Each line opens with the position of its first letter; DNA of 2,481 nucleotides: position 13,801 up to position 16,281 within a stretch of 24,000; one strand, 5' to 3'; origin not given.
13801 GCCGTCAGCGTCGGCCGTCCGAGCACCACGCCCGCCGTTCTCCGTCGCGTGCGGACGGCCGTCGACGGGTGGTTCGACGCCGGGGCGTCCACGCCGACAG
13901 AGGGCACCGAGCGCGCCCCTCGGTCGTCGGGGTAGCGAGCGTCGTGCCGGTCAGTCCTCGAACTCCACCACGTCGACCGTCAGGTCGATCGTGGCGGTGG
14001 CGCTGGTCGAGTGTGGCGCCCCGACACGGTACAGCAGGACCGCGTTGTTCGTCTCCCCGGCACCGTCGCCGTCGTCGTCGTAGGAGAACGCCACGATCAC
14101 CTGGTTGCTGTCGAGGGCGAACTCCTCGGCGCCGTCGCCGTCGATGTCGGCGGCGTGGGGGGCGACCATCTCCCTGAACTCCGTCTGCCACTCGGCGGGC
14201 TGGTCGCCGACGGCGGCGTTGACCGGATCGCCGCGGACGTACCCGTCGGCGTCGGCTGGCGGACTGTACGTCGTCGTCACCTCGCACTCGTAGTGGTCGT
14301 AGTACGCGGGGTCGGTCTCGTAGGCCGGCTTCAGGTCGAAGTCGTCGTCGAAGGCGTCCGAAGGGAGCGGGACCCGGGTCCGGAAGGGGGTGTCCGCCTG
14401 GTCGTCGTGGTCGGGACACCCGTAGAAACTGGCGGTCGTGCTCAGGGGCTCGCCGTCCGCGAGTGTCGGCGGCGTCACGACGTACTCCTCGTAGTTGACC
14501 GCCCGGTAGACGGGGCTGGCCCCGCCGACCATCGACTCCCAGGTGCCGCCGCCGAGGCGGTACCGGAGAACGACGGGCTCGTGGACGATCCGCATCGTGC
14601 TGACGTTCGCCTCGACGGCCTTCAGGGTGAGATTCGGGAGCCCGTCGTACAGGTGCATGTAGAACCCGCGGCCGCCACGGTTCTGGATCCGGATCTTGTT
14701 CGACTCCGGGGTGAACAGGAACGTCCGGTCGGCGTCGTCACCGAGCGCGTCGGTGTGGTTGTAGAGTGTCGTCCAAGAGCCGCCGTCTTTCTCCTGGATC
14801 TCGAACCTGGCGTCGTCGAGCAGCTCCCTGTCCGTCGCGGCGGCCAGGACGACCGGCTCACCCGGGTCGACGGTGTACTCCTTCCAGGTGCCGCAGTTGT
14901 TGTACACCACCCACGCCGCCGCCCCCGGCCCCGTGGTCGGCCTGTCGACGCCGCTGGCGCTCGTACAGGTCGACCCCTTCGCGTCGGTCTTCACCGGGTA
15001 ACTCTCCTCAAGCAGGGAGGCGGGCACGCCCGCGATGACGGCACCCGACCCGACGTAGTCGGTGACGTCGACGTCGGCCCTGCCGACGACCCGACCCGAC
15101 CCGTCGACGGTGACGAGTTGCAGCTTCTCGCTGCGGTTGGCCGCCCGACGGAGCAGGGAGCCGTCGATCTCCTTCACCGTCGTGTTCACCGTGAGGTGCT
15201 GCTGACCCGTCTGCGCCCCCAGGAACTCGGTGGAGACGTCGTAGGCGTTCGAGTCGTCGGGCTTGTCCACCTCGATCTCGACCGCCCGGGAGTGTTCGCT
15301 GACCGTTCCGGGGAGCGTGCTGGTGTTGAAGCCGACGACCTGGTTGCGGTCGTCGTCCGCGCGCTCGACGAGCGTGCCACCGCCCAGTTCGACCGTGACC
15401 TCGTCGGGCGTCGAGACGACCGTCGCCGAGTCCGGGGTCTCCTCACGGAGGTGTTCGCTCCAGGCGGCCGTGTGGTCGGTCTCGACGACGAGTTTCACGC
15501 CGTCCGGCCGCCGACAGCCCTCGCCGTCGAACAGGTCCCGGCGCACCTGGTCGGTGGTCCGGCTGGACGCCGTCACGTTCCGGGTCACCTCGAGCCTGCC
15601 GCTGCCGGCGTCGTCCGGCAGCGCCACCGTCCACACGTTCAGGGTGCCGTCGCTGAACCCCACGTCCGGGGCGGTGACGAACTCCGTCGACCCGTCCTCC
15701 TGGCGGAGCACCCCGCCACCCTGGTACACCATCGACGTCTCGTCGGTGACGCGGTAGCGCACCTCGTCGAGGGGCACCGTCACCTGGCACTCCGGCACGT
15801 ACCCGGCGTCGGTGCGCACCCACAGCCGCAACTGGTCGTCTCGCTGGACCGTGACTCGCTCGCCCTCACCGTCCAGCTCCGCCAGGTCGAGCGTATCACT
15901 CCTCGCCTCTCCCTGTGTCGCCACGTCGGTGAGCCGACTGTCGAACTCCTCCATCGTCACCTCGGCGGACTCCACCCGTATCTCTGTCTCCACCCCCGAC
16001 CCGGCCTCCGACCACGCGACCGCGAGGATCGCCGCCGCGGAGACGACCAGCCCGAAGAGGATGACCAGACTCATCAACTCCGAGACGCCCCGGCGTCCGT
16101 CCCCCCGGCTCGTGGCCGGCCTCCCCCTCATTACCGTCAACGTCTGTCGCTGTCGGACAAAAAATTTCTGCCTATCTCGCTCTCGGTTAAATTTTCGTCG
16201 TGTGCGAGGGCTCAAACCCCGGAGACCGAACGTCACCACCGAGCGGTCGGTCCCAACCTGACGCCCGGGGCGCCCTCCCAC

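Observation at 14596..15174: Domain swap: P4 keeps the family scaffold but the vWA domain is replaced by an unrelated segment of about 190 aa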

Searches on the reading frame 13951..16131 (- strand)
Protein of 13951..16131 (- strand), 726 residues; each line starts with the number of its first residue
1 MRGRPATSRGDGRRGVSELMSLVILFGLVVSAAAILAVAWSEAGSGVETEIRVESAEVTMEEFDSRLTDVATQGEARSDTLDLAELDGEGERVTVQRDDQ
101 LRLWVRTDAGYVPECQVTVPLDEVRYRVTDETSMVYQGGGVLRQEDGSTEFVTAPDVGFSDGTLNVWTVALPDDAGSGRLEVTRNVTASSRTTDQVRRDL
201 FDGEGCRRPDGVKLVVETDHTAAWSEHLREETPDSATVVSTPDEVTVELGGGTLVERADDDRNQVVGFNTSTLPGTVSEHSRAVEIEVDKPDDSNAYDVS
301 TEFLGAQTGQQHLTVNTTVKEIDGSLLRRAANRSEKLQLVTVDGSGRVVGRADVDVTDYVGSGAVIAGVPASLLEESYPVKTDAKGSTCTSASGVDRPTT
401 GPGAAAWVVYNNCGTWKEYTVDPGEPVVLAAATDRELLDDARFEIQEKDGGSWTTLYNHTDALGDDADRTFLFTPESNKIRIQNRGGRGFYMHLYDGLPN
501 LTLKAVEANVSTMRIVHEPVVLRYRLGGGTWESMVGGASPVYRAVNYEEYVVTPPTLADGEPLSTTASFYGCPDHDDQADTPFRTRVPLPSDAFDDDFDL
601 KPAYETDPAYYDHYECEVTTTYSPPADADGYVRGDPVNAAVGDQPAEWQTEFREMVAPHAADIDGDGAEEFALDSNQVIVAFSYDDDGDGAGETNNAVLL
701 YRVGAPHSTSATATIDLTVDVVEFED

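Call 9: search_protein_families(library=pfam, proteins=[window:13951-16131:-], max_evalue=1)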
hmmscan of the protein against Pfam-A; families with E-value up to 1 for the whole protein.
window:13951-16131:- (726 aa): 3 families
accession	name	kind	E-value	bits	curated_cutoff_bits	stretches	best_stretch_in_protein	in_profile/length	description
PF23960.2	DUF7289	-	7.5e-19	68.7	27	1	14-238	1-208/238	Family of unknown function (DUF7289)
PF17231.7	DUF5305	-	0.0045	16.9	29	1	15-86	111-183/217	Family of unknown function (DUF5305)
PF18316.7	S-l_SbsC_C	-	0.062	14.2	26.6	0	330-357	57-84/86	S-layer protein SbsC C-terminal domain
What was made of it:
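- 15181..16131 (-): P4 N module (aa 1-317). It has a class III signal-peptide-like start (RRGVSEL followed by a hydrophobic helix) and the DUF7289 region, shared with P1-P3. DUF7289 covers aa 14-238 (call 9).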

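Call 10: search_protein_families(library=ncbifam, proteins=[window:13951-16131:-], max_evalue=1)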
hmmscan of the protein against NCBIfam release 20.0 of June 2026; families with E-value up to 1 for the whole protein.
window:13951-16131:- (726 aa): 0 families

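Call 11: find_homologous_proteins(query=window:13951-16131:-)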
Query window:13951-16131:- (726 aa): 2 proteins with E <= 0.001 among 8000 candidates.
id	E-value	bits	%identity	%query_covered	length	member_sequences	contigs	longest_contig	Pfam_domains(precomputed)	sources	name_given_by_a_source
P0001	0.0e+0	1631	100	100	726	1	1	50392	PF23960.3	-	-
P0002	7.8e-253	859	56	94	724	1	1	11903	PF23960.3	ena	-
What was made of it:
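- The window appears to derive from a metagenome-type contig, and only one other sequence shares the architecture (call 11).
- Tried and rejected: A word-indexed homologue search with P4 found only itself and one orthologue (call 11).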

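Call 14: find_encoding_contigs(protein=P0002, flank=10000)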
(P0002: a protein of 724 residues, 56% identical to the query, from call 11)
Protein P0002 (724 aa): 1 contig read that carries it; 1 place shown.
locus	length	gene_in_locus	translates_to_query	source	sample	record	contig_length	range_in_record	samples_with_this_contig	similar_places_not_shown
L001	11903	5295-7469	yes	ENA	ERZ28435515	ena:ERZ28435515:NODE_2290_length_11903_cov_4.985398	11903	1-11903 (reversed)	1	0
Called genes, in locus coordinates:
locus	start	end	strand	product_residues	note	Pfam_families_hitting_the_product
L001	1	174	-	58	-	?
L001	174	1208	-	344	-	PF00248:Aldo_ket_red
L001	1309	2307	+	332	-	PF00389:2-Hacid_dh, PF02826:2-Hacid_dh_C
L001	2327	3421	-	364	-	PF01118:Semialdhyde_dh, PF02774:Semialdhyde_dhC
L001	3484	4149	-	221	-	PF04289:DUF447_N, PF20766:DUF447_C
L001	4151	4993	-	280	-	PF01874:CitG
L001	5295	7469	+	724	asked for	PF23960:DUF7289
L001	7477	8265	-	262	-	PF01207:Dus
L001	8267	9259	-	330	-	PF01933:CofD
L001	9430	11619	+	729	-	PF23960:DUF7289, PF05762:VWA_CoxE (weak), PF00092:VWA, PF13519:VWA_2, PF13768:VWA_3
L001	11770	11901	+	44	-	?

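Call 15: find_encoding_contigs(protein=P0001, flank=10000)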
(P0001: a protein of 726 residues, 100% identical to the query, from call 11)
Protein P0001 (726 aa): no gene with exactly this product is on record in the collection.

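Call 32: predict_structure(protein=window:13951-16131:-)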
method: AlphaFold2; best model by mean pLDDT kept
length: 726 residues; sequences in the alignment: 1
mean_pLDDT: 38.5   pTM: 0.28
mean pLDDT of the five models: 38.5, 32.1, 28.9, 28.9, 25.4
residues with pLDDT >= 90: 6; 70-90: 37; 50-70: 69; < 50: 614
segments of 3 or more residues with pLDDT < 50: 1-4, 6-10, 37-407, 496-726
pLDDT, mean of each block of 10 residues (from residue 1): 41 55 62 52 35 31 37 29 28 29 33 35 29 25 32 31 30 31 29 38 36 30 38 40 42 40 34 27 28 32 32 32 37 41 38 39 28 28 34 36 44 71 71 57 83 83 55 79 71 51 30 25 27 25 25 37 37 33 25 28 26 31 37 33 42 42 30 33 38 37 32 31 31
secondary structure, 60 per line:
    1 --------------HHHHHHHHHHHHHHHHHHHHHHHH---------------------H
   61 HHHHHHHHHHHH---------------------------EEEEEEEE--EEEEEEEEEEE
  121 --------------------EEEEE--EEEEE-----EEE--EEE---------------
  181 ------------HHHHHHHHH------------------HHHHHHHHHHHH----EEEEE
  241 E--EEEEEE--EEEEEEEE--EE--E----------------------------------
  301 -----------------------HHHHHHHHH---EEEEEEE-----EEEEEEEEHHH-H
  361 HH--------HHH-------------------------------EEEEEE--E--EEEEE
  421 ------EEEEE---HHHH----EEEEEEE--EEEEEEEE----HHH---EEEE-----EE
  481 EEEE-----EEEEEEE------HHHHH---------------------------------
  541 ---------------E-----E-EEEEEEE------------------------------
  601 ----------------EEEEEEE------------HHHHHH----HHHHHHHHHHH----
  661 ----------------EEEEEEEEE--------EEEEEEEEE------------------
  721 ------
elements in order (helices of 4 or more, strands of 3 or more residues): H15-38 H60-72 E100-107 E110-120 E141-145 E148-152 E158-160 E163-165 H193-201 H220-231 E236-241 E244-249 E252-259 H324-332 E336-342 E348-355 E405-410 E416-420 E427-431 H435-438 E443-449 E452-459 E470-473 E479-484 E490-496 H503-507 E564-570 E617-623 H636-641 H646-656 E677-685 E694-702
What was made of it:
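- The single-sequence full-length model failed, with pLDDT 38 (call 32).
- Tried and rejected: A single-sequence AlphaFold2 model of full-length P4 was too poor to show the scaffold fold or the insertion geometry (pLDDT 38, call 32).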

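Call 55: find_related_loci(query=A5, collection=genome_contigs, flank=4000)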
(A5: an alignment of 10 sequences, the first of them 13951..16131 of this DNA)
Query A5 (726 aa) in genome_contigs; peptide patterns used: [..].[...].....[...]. (x = any residue, [..] = any of these).
46 stretches matched a pattern; 1 encode a relative of the query (tblastn E <= 1e-3); 1 distinct loci.
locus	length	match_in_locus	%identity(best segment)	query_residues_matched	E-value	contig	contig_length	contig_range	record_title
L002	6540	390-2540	32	10-725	4e-98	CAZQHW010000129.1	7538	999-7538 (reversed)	MAG TPA_asm: uncultured Halobacteriales archaeon isolate SRP185896_co1_16 genome assembly, contig: NODE_9621_length_7538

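Call 76: find_related_loci(query=A5, collection=metagenome_contigs, flank=3500)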
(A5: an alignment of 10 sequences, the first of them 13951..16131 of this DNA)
Query A5 (726 aa) in metagenome_contigs; peptide patterns used: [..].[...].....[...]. (x = any residue, [..] = any of these).
33 stretches matched a pattern, but none encodes a relative of the query by tblastn (E <= 1e-3).
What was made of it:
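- Tried and rejected: The metagenome_contigs scan found nothing (call 76).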

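Call 81: search_protein_families(library=padloc, proteins=[window:13951-16131:-], max_evalue=0.001)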
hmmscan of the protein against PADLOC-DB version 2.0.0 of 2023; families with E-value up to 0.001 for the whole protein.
window:13951-16131:- (726 aa): 0 families

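Call 84: search_solved_structures(query=A5, max_evalue=0.01)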
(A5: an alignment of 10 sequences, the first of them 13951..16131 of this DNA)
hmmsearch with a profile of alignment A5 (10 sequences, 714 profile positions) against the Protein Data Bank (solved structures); distinct sequences matched with E-value up to 0.01: 174 (the best 60 are shown).
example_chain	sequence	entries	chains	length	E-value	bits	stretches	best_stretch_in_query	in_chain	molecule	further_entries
9han_A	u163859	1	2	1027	1.2e-25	93.4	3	328-481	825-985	Collagen type VI alpha 1 chain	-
4cn8_A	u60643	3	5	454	9.3e-22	80.6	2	328-484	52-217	PROXIMAL THREAD MATRIX PROTEIN 1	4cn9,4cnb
9han_B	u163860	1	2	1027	1.1e-18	70.4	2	325-482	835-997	Collagen type VI alpha 2 chain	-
9gtu_A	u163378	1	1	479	8.7e-18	67.5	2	328-493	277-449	Collagen alpha-1(VI) chain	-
9han_C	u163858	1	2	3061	6e-17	64.7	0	325-510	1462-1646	Collagen type VI alpha 3 chain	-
4rck_A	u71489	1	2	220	8.1e-15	57.6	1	330-506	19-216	Hypothetical membrane spanning protein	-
9c4f_I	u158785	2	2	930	1.5e-14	56.8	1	328-517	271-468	Inter-alpha-trypsin inhibitor heavy chain H4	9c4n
9gtu_B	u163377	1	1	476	3e-14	55.7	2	325-482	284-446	Collagen alpha-2(VI) chain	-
6tnj_A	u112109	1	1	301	7.8e-14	54.4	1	328-510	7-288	Minor fimbrium subunit Mfa5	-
6fpy_A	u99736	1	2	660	1.8e-13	53.2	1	329-512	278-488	Inter-alpha-trypsin inhibitor heavy chain H1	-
6to1_A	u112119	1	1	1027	1.9e-13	53.1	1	320-512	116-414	Minor fimbrium subunit Mfa5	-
8s05_A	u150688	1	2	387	5.7e-13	51.5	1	332-502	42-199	Conserved protein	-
6m48_A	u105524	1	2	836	2.4e-12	49.5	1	318-544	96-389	SpaC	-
6m3y_A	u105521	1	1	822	3.2e-12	49.1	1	318-544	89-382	Pilus assembly protein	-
6fpz_A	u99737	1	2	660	7.8e-12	47.8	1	329-512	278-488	Inter-alpha-trypsin inhibitor heavy chain H1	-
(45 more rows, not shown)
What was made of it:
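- Closest known: vWA-containing pilus or fimbrial tip adhesins. Same: The vWA domains of P1-P3 match these by sequence profile (call 84).
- The family's vWA profile matches the vWA domains of pilus tip adhesins SpaC, RrgA/GBS104 and Mfa5 (call 84).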
